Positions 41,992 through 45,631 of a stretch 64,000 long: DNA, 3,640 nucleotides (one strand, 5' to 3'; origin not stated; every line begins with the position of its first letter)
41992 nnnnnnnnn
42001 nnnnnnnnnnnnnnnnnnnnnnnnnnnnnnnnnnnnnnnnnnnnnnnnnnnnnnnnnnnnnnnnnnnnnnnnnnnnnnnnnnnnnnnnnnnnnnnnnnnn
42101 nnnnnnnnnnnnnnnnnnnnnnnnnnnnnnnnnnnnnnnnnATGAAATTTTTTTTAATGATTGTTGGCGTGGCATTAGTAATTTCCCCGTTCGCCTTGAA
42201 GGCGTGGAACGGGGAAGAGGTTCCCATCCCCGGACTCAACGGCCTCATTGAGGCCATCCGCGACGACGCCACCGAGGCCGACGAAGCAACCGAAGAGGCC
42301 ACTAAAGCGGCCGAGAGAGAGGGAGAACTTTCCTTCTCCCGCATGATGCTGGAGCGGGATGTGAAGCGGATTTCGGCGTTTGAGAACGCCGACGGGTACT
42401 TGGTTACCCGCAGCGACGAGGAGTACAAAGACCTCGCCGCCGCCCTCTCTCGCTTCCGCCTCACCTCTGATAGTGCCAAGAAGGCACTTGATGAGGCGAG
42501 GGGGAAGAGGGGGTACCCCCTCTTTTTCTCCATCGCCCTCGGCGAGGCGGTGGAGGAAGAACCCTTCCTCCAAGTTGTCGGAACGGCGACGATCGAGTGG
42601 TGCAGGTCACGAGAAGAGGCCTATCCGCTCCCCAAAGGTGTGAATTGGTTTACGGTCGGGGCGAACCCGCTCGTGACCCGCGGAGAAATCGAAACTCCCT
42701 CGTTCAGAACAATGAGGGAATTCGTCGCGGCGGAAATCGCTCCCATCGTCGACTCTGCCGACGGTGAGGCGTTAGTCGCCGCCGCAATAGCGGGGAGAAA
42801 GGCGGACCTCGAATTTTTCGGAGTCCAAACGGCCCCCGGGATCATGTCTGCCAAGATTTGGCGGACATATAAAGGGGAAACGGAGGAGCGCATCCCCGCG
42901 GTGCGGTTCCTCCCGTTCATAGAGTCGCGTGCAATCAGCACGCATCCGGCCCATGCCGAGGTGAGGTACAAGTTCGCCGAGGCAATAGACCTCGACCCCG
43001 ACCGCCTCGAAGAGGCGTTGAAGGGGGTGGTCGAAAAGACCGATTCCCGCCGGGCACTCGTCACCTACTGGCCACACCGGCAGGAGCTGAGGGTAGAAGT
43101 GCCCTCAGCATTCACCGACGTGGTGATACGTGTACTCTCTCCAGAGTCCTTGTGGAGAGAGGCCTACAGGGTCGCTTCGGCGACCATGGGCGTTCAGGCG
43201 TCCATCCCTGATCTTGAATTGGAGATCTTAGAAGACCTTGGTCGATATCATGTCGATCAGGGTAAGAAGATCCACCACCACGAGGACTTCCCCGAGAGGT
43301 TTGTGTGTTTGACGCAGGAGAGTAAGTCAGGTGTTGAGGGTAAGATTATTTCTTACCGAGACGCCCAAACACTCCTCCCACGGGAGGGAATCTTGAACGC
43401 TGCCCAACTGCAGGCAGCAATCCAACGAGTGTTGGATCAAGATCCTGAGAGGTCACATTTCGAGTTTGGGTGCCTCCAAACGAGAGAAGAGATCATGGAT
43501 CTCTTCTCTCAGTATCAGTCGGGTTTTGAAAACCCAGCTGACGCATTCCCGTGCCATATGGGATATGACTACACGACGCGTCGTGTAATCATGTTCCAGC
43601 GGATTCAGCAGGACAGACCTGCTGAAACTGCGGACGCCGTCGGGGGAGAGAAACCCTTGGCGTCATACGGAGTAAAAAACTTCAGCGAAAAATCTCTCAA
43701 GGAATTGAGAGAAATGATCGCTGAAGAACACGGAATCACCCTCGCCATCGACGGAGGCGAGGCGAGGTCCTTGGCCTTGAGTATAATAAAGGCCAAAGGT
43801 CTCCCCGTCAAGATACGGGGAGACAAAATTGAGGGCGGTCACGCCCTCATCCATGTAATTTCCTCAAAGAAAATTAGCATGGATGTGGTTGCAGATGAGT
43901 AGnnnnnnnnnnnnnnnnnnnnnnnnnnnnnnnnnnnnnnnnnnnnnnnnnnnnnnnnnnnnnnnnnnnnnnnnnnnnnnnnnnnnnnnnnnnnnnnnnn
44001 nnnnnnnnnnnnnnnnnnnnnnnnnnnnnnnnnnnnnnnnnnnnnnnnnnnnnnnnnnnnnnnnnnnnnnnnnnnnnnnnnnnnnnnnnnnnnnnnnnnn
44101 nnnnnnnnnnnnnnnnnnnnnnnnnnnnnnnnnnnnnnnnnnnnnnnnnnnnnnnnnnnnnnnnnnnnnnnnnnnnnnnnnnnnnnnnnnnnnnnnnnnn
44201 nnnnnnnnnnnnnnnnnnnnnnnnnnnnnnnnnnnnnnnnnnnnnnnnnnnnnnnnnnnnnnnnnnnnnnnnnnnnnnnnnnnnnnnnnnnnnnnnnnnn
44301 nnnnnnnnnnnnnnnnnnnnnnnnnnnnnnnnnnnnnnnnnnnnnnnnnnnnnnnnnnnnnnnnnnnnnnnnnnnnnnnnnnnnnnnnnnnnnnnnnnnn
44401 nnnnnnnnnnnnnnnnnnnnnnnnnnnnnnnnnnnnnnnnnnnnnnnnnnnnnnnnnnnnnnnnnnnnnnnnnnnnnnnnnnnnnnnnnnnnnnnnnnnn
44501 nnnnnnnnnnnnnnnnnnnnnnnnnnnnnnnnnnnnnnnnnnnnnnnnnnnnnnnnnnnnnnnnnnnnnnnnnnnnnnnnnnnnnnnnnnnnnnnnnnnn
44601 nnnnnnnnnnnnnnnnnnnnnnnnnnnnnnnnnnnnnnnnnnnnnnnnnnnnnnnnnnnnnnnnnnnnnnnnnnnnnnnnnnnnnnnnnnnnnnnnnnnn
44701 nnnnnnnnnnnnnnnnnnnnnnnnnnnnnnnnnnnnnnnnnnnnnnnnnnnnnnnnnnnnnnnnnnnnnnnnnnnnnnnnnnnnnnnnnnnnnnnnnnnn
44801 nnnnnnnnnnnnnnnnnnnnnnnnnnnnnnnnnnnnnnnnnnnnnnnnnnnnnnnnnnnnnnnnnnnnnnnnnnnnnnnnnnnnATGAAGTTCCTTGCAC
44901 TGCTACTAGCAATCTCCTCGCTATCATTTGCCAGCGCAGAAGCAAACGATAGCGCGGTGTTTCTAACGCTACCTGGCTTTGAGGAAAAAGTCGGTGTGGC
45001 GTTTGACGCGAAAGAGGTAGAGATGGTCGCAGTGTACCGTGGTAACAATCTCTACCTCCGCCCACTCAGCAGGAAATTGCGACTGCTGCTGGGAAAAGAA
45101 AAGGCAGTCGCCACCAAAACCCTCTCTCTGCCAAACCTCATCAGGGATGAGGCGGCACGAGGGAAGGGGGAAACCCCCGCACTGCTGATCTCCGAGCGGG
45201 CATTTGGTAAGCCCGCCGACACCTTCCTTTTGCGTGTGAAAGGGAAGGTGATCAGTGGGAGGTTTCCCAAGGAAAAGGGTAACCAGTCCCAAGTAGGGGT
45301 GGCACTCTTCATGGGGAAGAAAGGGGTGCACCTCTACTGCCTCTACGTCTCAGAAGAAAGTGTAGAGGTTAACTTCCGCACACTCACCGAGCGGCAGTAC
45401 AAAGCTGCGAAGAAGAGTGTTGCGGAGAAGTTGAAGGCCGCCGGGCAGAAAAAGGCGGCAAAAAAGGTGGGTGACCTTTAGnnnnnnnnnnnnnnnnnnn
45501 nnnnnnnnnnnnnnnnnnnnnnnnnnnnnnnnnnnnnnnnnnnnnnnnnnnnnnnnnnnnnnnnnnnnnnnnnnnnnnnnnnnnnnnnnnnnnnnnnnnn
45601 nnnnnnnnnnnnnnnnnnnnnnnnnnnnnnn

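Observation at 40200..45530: GC-rich block of five monocistronic secreted/lipoprotein genes of unknown function, ending at tRNA-Cys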

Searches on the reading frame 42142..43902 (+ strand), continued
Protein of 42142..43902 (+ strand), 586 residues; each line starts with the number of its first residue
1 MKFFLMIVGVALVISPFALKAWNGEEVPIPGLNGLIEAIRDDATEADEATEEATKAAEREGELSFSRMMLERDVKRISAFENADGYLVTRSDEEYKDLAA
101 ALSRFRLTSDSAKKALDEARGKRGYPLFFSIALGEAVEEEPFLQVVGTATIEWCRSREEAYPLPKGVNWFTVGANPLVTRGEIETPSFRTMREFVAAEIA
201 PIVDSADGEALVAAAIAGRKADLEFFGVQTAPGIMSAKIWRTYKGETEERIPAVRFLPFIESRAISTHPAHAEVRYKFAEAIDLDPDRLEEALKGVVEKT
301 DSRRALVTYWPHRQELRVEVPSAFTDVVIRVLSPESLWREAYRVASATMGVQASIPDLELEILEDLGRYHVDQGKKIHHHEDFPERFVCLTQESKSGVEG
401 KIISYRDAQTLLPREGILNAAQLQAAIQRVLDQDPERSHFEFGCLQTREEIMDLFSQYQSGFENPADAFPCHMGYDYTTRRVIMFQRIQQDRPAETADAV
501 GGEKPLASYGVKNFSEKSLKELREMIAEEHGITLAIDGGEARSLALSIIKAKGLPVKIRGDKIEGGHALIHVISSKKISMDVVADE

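Call 85: find_encoding_contigs(protein=P0021, flank=10000, max_places=2)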
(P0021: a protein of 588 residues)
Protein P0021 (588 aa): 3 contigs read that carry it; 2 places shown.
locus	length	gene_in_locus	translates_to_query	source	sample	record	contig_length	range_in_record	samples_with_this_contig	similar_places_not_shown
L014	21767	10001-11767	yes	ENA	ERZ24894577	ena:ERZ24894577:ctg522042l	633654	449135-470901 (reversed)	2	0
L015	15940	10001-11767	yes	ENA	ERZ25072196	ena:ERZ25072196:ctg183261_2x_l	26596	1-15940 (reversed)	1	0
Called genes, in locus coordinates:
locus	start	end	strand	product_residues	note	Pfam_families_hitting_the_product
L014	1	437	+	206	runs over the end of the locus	PF13483:Lactamase_B_3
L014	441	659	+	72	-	-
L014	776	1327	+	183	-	PF00521:DNA_topoisoIV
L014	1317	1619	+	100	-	PF00521:DNA_topoisoIV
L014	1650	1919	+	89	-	PF00521:DNA_topoisoIV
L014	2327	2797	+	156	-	PF03989:DNA_gyraseA_C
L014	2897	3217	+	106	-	PF03989:DNA_gyraseA_C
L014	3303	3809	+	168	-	-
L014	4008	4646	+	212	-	-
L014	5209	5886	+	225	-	-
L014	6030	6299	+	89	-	-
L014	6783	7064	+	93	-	-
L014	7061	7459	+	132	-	-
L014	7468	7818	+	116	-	PF18895:T4SS_pilin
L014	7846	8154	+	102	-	PF18895:T4SS_pilin (weak)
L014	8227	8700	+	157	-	-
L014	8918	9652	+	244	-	-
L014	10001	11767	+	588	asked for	-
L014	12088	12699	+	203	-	-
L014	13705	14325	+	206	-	-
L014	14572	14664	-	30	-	-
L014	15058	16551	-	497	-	PF00009:GTP_EFTU, PF00071:Ras (weak), PF01926:MMR_HSR1, PF22042:EF-G_D2, PF11987:IF-2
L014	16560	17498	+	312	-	-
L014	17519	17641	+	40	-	-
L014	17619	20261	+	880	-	PF02861:Clp_N, PF00004:AAA, PF23569:NBD_SMAX1 (weak), PF17871:AAA_lid_9, PF00004:AAA, PF07724:AAA_2, PF07728:AAA_5, PF10431:ClpB_D2-small, +7 more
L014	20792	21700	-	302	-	PF01745:IPT, PF01715:IPPT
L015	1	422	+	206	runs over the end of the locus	PF13483:Lactamase_B_3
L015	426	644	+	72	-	-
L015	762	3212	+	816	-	PF00521:DNA_topoisoIV, PF03989:DNA_gyraseA_C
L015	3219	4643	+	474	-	-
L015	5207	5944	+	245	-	-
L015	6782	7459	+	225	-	PF18895:T4SS_pilin (weak)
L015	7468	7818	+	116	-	PF18895:T4SS_pilin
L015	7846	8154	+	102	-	PF18895:T4SS_pilin (weak)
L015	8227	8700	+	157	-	-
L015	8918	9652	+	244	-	-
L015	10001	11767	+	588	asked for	-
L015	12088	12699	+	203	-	-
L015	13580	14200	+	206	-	-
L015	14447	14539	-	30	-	-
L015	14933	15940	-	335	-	?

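Call 86: find_encoding_contigs(protein=P0023, flank=10000, max_places=2)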
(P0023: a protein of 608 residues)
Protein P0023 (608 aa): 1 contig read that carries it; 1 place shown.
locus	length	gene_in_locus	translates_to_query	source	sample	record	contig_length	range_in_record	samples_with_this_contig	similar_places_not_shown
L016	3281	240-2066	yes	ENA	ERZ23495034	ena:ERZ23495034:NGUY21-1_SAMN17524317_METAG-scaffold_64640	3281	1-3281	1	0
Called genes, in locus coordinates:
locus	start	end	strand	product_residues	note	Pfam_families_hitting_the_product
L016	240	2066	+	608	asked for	-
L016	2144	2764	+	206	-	-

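Call 98: fold_search(model_id=the predicted structure, library=viral)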
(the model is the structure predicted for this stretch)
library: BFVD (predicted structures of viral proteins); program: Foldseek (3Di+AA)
matches with E <= 10: 264; with E <= 0.001: 0
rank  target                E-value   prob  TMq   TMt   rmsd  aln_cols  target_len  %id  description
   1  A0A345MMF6            5.7e-02  0.13  0.11  0.11  23.7       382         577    9  (no name in the UniProt tables at hand)
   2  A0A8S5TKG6            1.7e-01  0.05  0.05  0.07  23.4       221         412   10  Uncharacterized protein [CrAss-like virus sp. ctyM420]
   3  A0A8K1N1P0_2          3.1e-01  0.01  0.05  0.04  24.6       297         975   10  (no name in the UniProt tables at hand)
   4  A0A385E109            3.3e-01  0.44  0.10  0.41   7.5        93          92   20  (no name in the UniProt tables at hand)
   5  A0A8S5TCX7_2          3.5e-01  0.03  0.08  0.05  21.9       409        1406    7  Tail protein [Myoviridae sp. ctK5o5]
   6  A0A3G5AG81            4.8e-01  0.04  0.06  0.08  20.4       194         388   12  Uncharacterized protein [Solumvirus sp.]
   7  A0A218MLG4            5.1e-01  0.04  0.08  0.09  22.0       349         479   12  Uncharacterized protein [uncultured virus]
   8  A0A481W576            6.4e-01  0.12  0.06  0.14  10.5        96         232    8  Uncharacterized protein [Pseudomonas phage Psa21]
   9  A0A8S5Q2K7            6.8e-01  0.02  0.06  0.11  21.2       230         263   11  Uncharacterized protein [Siphoviridae sp. ctLqe90]
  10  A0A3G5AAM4            7.2e-01  0.18  0.06  0.06   5.1        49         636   18  BTB domain-containing protein [Hyperionvirus sp.]
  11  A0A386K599            7.2e-01  0.10  0.10  0.21  22.1       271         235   12  Uncharacterized protein [Dickeya phage vB_DsoM_JA11]
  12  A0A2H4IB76            7.6e-01  0.02  0.08  0.05  23.0       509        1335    8  Putative major tail protein [Erwinia phage vB_EamM_Y3]
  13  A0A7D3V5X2            8.5e-01  0.01  0.06  0.09  37.7       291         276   11  Uncharacterized protein [Fadolivirus FV1/VV64]
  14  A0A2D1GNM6            9.5e-01  0.02  0.07  0.10  28.2       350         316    8  (no name in the UniProt tables at hand)
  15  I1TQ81                9.5e-01  0.02  0.05  0.04  20.7       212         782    8  (no name in the UniProt tables at hand)
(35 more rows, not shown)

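Call 99: list_cluster_members(proteins=[window:42142-43899:+, window:40230-40736:+, window:44192-44740:+, window:45669-46289:+])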
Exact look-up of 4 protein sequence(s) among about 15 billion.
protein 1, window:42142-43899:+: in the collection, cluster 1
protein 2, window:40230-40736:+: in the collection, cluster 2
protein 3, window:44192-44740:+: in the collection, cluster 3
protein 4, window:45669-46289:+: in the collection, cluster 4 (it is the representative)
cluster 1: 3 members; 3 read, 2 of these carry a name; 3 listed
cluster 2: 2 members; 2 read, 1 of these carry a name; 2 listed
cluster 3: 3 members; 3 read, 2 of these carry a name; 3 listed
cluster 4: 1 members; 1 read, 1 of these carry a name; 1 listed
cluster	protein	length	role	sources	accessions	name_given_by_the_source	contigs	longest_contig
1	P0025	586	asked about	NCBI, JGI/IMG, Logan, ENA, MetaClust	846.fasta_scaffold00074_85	\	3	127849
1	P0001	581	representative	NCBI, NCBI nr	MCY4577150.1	MAG: hypothetical protein OXB96_01795 [Candidatus Kaiserbacteria bacterium] | hypothetical protein [Candidatus Kaiserbacteria bacterium]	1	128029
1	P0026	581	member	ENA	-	-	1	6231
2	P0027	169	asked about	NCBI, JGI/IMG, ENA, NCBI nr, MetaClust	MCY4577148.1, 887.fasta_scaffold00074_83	MAG: hypothetical protein OXB96_01785 [Candidatus Kaiserbacteria bacterium] | hypothetical protein [Candidatus Kaiserbacteria bacterium] | \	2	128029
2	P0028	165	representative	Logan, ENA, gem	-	-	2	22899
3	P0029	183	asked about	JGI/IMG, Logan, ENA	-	-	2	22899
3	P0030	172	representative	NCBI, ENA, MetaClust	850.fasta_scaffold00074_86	\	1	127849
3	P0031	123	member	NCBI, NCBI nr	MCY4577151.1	MAG: hypothetical protein OXB96_01800 [Candidatus Kaiserbacteria bacterium] | hypothetical protein [Candidatus Kaiserbacteria bacterium]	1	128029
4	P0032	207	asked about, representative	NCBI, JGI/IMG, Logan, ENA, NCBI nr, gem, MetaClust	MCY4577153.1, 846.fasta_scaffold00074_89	MAG: hypothetical protein OXB96_01815 [Candidatus Kaiserbacteria bacterium] | hypothetical protein [Candidatus Kaiserbacteria bacterium] | \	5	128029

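Call 112: search_protein_families(library=pfam, alignment_id=A7, max_evalue=0.01)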
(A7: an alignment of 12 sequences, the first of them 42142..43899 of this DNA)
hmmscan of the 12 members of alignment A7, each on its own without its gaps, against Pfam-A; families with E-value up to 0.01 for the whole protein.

A. member 1, window:42142-43899:+ (586 aa): 0 families

B. families by the number of members that match (of 12 scanned): 1 family
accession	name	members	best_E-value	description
PF24629.1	STATB_N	1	0.0055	Signal transducer and activator of transcription b N-terminal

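Call 113: search_protein_families(library=pfam, proteins=[L003:18805-19773:+, L003:12067-12705:+, L014:8918-9649:+], max_evalue=0.01)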
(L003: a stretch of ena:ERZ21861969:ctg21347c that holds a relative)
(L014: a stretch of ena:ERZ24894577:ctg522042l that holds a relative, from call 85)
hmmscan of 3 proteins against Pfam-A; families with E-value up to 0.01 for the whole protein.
L003:18805-19773:+ (323 aa): 0 families

L003:12067-12705:+ (213 aa): 0 families

L014:8918-9649:+ (244 aa): 1 family
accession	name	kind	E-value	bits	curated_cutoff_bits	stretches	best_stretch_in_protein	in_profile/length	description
PF21127.4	ATG1-like_MIT2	-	0.0018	19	27.6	0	86-131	47-92/95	ATG1-like, MIT domain 2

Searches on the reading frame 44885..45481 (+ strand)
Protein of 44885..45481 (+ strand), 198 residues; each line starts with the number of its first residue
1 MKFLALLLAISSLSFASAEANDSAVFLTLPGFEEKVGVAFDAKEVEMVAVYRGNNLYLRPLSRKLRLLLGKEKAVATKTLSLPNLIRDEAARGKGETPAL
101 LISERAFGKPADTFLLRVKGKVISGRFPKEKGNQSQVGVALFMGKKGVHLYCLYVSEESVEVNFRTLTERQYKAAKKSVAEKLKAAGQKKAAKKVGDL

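Call 7: search_protein_families(library=pfam, proteins=[window:44885-45481:+], max_evalue=0.1)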
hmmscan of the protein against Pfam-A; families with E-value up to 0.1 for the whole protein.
window:44885-45481:+ (198 aa): 0 families

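Call 32: find_homologous_proteins(query=window:44885-45478:+)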
Query window:44885-45478:+ (198 aa): 8 proteins with E <= 0.001 among 1329 candidates.
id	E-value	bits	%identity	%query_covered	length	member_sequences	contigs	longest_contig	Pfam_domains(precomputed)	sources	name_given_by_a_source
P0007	3.5e-118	410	100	100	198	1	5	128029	-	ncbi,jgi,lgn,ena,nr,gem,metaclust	ncbi:MAG: hypothetical protein OXB96_01805 [Candidatus Kaiserbacteria bacterium]|nr:hypothetical pro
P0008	8.0e-76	272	67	95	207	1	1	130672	-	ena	-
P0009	3.7e-75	269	67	95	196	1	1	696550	-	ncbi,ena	-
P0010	7.3e-75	268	72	92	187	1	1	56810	-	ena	-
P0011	6.3e-71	256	65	99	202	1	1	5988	-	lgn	-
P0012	2.5e-60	221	56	100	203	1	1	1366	-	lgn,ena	-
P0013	6.0e-60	220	55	97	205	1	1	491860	-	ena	-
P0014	2.6e-58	215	58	94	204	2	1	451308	-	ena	-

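Call 34: find_encoding_contigs(protein=P0013, flank=10000, max_places=2)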
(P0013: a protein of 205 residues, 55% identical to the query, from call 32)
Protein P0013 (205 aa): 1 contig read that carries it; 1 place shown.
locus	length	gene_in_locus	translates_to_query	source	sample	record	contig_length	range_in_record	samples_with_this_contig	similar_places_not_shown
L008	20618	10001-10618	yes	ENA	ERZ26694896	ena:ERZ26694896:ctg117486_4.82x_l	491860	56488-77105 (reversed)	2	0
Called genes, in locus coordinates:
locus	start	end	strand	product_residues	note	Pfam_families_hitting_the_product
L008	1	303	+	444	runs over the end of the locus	-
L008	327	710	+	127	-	PF18895:T4SS_pilin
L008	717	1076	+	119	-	-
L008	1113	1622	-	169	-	PF01510:Amidase_2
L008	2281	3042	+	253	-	-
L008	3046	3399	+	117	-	PF18895:T4SS_pilin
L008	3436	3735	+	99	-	PF18895:T4SS_pilin (weak)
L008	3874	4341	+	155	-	-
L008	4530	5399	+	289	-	-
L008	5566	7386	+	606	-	-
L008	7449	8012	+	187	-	-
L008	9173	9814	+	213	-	-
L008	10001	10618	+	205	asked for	-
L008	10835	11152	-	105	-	PF02033:RBFA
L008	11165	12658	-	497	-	PF00009:GTP_EFTU, PF00350:Dynamin_N (faint), PF01926:MMR_HSR1, PF22042:EF-G_D2, PF11987:IF-2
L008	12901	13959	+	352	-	-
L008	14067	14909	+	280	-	-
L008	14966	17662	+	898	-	PF02861:Clp_N, PF23569:NBD_SMAX1 (weak), PF00004:AAA, PF17871:AAA_lid_9, PF00004:AAA, PF07724:AAA_2, PF07728:AAA_5, PF10431:ClpB_D2-small, +7 more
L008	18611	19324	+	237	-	PF00590:TP_methylase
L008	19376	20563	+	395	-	-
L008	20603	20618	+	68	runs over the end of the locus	-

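Call 35: find_encoding_contigs(protein=P0014, flank=10000, max_places=2)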
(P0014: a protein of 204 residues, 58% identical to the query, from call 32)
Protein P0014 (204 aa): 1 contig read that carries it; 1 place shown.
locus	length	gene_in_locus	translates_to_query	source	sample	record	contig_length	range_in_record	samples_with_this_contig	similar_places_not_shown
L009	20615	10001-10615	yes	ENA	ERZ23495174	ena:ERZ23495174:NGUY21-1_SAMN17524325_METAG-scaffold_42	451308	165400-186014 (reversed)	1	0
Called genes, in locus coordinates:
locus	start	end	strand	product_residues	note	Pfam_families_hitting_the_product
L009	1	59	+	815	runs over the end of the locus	PF00521:DNA_topoisoIV, PF03989:DNA_gyraseA_C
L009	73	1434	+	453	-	-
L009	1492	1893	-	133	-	-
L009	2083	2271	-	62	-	-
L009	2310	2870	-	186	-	PF01510:Amidase_2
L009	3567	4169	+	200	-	-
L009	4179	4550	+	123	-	PF18895:T4SS_pilin (weak)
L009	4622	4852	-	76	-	-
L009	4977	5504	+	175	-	-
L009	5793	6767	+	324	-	-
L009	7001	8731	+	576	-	-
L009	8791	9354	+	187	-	-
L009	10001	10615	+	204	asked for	-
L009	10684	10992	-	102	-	-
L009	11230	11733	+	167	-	-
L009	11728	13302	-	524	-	PF00009:GTP_EFTU, PF00071:Ras (weak), PF00350:Dynamin_N (faint), PF01926:MMR_HSR1, PF22042:EF-G_D2, PF11987:IF-2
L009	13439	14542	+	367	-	-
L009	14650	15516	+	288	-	-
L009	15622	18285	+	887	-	PF02861:Clp_N, PF23569:NBD_SMAX1 (weak), PF00004:AAA, PF17871:AAA_lid_9, PF00004:AAA, PF07724:AAA_2, PF07728:AAA_5, PF10431:ClpB_D2-small, +6 more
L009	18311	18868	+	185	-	PF13274:SocA_Panacea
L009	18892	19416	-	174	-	-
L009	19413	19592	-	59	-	-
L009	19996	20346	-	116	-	PF03819:MazG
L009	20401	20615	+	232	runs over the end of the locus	PF00590:TP_methylase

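Call 43: search_protein_families(library=ncbifam, proteins=[window:44885-45481:+], max_evalue=0.1)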
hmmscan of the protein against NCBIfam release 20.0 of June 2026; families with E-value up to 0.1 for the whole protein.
window:44885-45481:+ (198 aa): 2 families
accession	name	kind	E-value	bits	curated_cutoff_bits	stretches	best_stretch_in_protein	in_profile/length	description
NF001613.0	PRK00400.1-5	equivalog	0.013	15.5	120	1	164-197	10-43/107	phosphoribosyl-ATP diphosphatase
TIGR03188.1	histidine_hisI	equivalog_domain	0.034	14.4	42.7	0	165-196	6-37/84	phosphoribosyl-ATP diphosphatase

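Call 44: search_protein_families(library=phrogs, proteins=[window:44885-45481:+], max_evalue=0.1)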
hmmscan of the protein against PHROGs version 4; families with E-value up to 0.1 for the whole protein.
window:44885-45481:+ (198 aa): 0 families

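Call 78: search_protein_families(library=padloc, proteins=[window:44885-45481:+], max_evalue=0.01)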
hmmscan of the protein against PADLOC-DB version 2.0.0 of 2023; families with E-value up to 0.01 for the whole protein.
window:44885-45481:+ (198 aa): 0 families

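Call 94: search_solved_structures(query=A5, max_evalue=1)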
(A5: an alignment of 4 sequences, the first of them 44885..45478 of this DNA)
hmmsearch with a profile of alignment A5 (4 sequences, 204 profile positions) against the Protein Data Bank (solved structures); distinct sequences matched with E-value up to 1: 1.
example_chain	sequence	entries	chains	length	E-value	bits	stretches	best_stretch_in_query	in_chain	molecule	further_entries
6j2l_A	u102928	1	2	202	0.86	12.1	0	172-203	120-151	Histidine biosynthesis bifunctional protein HisIE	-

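Call 113: search_protein_families(library=pfam, proteins=[P0008, P0011, P0012, P0013, P0014], max_evalue=0.01)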
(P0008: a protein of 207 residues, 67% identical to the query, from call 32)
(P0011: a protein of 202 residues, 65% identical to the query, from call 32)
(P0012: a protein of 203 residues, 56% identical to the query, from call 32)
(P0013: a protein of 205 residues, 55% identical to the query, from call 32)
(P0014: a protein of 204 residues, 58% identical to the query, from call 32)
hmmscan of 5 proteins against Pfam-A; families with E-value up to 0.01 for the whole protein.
P0008 (207 aa): 0 families

P0011 (202 aa): 0 families

P0012 (203 aa): 0 families

P0013 (205 aa): 0 families

P0014 (204 aa): 0 families
